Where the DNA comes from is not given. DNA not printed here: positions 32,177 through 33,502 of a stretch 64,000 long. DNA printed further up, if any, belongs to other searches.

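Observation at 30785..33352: CrtI-family flavoprotein and CrtC/AttH-like putative hydratase embedded in the beta-oxidation supercluster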

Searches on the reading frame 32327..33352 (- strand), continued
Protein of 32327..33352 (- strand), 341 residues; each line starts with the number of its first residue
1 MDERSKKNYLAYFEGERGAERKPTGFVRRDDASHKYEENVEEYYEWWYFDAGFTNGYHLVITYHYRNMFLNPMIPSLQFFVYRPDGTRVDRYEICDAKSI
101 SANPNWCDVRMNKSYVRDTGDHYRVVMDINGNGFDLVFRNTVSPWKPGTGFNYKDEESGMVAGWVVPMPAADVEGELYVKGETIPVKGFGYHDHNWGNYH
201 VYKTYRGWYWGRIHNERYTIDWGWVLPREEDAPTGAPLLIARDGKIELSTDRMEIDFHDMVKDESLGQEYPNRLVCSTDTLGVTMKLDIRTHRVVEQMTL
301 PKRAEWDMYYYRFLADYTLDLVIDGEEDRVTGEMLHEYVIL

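Call 87: search_solved_structures(query=A1, max_evalue=1, show_alignments=3)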
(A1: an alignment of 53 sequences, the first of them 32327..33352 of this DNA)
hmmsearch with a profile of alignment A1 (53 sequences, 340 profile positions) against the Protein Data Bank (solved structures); distinct sequences matched with E-value up to 1: 3.
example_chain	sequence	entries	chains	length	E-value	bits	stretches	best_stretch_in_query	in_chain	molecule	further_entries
2ich_A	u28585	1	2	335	5.9e-06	28.7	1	93-271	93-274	Putative AttH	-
7a0q_A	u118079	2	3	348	0.00045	22.5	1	128-246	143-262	CrtC domain-containing protein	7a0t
3tnv_A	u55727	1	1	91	0.09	15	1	140-183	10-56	Acylphosphatase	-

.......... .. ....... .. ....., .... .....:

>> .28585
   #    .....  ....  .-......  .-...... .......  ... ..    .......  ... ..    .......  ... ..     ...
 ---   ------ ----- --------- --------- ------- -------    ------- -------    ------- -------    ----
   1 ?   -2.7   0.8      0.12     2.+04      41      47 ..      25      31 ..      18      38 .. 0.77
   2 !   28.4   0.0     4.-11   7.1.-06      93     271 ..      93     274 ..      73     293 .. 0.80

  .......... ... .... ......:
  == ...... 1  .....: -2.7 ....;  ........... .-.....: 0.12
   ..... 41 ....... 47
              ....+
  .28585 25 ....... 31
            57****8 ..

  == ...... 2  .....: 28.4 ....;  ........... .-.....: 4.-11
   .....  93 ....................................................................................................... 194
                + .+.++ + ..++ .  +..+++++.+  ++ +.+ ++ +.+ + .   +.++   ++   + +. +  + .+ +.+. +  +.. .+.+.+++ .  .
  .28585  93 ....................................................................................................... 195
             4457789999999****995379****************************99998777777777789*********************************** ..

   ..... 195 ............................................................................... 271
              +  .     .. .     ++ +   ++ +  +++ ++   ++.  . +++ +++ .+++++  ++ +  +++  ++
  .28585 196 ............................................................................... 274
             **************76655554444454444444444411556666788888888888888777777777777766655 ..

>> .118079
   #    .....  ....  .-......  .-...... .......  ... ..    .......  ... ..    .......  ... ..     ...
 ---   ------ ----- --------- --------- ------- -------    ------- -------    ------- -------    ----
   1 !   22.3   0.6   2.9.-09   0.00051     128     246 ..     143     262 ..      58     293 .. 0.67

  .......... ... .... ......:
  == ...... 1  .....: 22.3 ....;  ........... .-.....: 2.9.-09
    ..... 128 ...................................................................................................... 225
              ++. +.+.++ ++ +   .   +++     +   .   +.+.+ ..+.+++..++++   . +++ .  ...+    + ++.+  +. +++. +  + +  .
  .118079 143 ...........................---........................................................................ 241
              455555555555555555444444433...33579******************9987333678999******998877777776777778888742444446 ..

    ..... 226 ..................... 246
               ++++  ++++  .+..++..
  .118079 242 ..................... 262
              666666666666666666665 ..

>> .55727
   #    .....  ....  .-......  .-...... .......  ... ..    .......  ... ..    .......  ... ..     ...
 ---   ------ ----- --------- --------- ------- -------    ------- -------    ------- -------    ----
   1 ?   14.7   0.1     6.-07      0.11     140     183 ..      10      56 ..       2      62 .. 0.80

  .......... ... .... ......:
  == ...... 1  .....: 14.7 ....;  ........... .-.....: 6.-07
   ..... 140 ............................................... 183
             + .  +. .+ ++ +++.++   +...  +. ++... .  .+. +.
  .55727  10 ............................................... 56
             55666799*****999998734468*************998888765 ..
